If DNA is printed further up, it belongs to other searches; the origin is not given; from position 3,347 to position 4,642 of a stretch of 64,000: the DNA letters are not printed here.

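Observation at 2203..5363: Uncharacterised, translationally coupled trio: HemN-like radical SAM, orphan 331-aa protein, small MoaA-like radical SAM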

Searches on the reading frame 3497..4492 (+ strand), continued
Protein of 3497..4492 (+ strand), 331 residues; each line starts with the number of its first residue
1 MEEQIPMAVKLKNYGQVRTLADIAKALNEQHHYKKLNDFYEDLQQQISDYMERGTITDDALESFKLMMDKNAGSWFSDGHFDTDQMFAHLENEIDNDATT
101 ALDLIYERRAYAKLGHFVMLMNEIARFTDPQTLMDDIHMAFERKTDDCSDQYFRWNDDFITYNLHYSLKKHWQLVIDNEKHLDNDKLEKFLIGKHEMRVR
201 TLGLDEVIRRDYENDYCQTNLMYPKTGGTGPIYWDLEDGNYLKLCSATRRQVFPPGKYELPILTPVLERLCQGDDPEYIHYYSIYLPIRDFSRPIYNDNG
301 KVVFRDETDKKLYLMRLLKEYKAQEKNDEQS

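Call 68: fold_search(model_id=the predicted structure, library=viral)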
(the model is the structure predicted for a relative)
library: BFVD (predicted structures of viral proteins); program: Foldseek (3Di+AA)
matches with E <= 10: 168; with E <= 0.001: 7
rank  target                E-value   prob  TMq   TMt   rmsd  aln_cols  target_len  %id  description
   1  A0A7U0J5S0            3.3e-09  1.00  0.22  0.48   0.8       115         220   43  Uncharacterized protein [Klebsiella phage vB_KpP_FBKp27]
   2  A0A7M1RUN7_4          4.8e-09  1.00  0.24  0.10  26.6       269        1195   21  DNA helicase [uncultured phage cr50_1]
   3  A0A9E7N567            1.7e-08  1.00  0.22  0.69   1.1       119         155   39  (no name in the UniProt tables at hand)
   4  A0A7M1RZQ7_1          1.9e-08  1.00  0.22  0.09  23.3       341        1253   22  ART-PolyVal-like domain-containing protein [uncultured phage cr116_1]
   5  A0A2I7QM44            3.8e-07  1.00  0.24  0.71   3.1       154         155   28  (no name in the UniProt tables at hand)
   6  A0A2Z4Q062            1.2e-06  1.00  0.19  0.77   3.8       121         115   28  Uncharacterized protein [Escherichia phage phi G17]
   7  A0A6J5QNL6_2          5.9e-06  1.00  0.23  0.10   8.0       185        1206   28  DNA 3'-5' helicase [uncultured Caudovirales phage]
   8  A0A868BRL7            9.2e-02  0.99  0.17  0.42   6.5       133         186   16  (no name in the UniProt tables at hand)
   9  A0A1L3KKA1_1          1.4e-01  0.96  0.20  0.08   9.0       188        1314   13  (no name in the UniProt tables at hand)
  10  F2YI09                1.5e-01  0.93  0.21  0.20  12.9       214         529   12  Non-structural polyprotein (Fragment) [Chikungunya virus]
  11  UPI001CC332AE         1.7e-01  0.35  0.20  0.22  21.6       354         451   14  (no name look-up for this kind of identifier)
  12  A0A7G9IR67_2          1.9e-01  0.96  0.19  0.09  12.8       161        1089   12  Uncharacterized protein [Frankliniella occidentalis associated negev-like virus 2]
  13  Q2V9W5                2.3e-01  0.90  0.21  0.19  14.1       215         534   11  Non-structural polyprotein (Fragment) [Eastern equine encephalitis virus]
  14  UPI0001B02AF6         2.4e-01  0.98  0.21  0.54   4.0       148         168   14  (no name look-up for this kind of identifier)
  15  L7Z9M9                2.7e-01  0.33  0.17  0.07  20.6       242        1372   12  ORF1ab polyprotein (Fragment) [Bat coronavirus Mr/Shanxi2011]
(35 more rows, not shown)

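Call 71: search_protein_families(library=pfam, proteins=[L012:4737-5243:+, L013:6459-7208:-, L013:11221-12072:+, L018:3645-4517:+, L018:4514-6436:+, L025:7889-8305:+, L014:1135-1695:+, L015:1791-2309:+, L012:8529-9812:+, L002:2617-3273:-], max_evalue=0.01)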
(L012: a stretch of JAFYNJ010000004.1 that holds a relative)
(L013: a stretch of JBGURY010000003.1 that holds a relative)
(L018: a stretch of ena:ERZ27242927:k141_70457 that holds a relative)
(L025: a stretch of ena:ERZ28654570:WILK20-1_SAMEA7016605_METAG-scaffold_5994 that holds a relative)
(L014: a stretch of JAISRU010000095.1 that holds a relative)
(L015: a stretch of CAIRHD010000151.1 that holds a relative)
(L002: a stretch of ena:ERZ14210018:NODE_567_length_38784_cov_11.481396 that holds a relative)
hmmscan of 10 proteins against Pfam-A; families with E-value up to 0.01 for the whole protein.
L012:4737-5243:+ (168 aa): 1 family
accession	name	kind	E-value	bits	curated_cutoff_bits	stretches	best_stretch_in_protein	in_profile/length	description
PF00293.34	NUDIX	-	1.2e-18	67.8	21.1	1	43-150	1-121/134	NUDIX domain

L013:6459-7208:- (249 aa): 3 families
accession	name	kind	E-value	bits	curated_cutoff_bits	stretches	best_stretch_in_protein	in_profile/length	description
PF02146.23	SIR2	-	3e-48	164.6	24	1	25-199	1-180/180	Sir2 family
PF00205.28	TPP_enzyme_M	-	8.2e-05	22.8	30.4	0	178-243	71-136/137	Thiamine pyrophosphate enzyme, central domain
PF09723.15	Zn_ribbon_8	-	0.0014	19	34.4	1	129-157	6-34/41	Zinc ribbon domain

L013:11221-12072:+ (283 aa): 1 family
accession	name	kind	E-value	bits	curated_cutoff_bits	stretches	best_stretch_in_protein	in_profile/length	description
PF02498.22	Bro-N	-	3.1e-10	41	25.6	1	14-109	1-92/96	BRO family, N-terminal domain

L018:3645-4517:+ (290 aa): 0 families

L018:4514-6436:+ (640 aa): 0 families

L025:7889-8305:+ (138 aa): 0 families

L014:1135-1695:+ (186 aa): 0 families

L015:1791-2309:+ (172 aa): 0 families

L012:8529-9812:+ (427 aa): 2 families
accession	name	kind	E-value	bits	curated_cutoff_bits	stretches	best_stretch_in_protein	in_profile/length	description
PF00155.27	Aminotran_1_2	-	1.7e-38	133.2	19.7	1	67-421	3-361/361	Aminotransferase class I and II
PF01212.27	Beta_elim_lyase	-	0.0032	17.3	27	1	183-237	107-168/288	Beta-eliminating lyase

L002:2617-3273:- (218 aa): 0 families

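Call 93: search_solved_structures(query=A6, max_evalue=10)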
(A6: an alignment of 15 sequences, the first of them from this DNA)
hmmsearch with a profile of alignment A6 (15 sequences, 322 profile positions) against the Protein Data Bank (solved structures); distinct sequences matched with E-value up to 10: 3.
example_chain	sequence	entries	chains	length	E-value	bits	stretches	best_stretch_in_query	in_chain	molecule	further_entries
6w08_A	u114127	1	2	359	3.9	10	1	11-102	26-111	Motility Associated Killing Factor E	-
6tao_A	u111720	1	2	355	5.2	9.5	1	11-102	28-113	Non-hemolytic enterotoxin lytic component L1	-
6tda_L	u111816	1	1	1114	7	9.1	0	38-115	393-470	Chromatin structure-remodeling complex protein RSC8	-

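Call 94: search_protein_families(library=phrogs, proteins=[window:3497-4492:+, P0006, L025:7889-8305:+], max_evalue=0.01)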
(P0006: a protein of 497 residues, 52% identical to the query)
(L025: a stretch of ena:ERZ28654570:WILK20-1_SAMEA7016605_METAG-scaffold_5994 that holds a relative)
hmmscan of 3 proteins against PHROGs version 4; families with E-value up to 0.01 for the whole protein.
window:3497-4492:+ (331 aa): 0 families

P0006 (497 aa): 1 family
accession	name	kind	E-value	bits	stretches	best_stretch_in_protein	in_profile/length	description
phrog_2072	-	unknown function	1e-31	110.7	1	35-157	10-134/143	-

L025:7889-8305:+ (138 aa): 1 family
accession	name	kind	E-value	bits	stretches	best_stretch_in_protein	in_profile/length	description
phrog_1238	-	moron, auxiliary metabolic gene and host takeover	6e-07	30.2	1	16-134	17-131/155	phosphoheptose isomerase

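Call 101: search_protein_families(library=padloc, proteins=[P0121, P0209, L018:10630-11514:+, L018:11520-12806:+, L018:3645-4517:+, L018:4514-6436:+, L018:6469-7974:+, L020:7190-7984:+, L020:6495-7175:+, L018:2104-3045:+], max_evalue=0.001)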
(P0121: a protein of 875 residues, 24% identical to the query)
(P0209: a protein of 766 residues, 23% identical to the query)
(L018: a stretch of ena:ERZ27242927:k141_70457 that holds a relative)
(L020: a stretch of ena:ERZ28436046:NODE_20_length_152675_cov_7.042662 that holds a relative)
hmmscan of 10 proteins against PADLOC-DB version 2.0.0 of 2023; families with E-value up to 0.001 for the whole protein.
P0121 (875 aa): 0 families

P0209 (766 aa): 0 families

L018:10630-11514:+ (294 aa): 2 families
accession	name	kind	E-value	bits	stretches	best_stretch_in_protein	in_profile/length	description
PDLC02903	pVip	-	1.5e-12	45.6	1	35-147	4-107/257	Viperins not associated with kinases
PDLC02904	pVip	-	8.8e-11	39.8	1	36-144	8-111/262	Viperins associated with kinases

L018:11520-12806:+ (428 aa): 0 families

L018:3645-4517:+ (290 aa): 0 families

L018:4514-6436:+ (640 aa): 2 families
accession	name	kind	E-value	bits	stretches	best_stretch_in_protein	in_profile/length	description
PDLC03962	ShosT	-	1.8e-07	29.3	1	487-639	62-213/237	-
PDLC03928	PsyrT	-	0.00024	17.5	1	515-639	559-686/689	-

L018:6469-7974:+ (501 aa): 0 families

L020:7190-7984:+ (264 aa): 0 families

L020:6495-7175:+ (226 aa): 1 family
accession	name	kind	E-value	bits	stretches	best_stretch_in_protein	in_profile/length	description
PDLC04899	PDC-S07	-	3.3e-09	34.5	1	25-126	18-117/135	-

L018:2104-3045:+ (313 aa): 3 families
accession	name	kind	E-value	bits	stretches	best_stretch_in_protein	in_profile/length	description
PDLC03961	ShosA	-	3.5e-64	215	1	7-273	14-260/303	-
PDLC03927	PsyrA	-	7.5e-29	99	1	52-269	68-277/398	-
PDLC02997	ShosA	-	1.1e-24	85.3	1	78-259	95-268/327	-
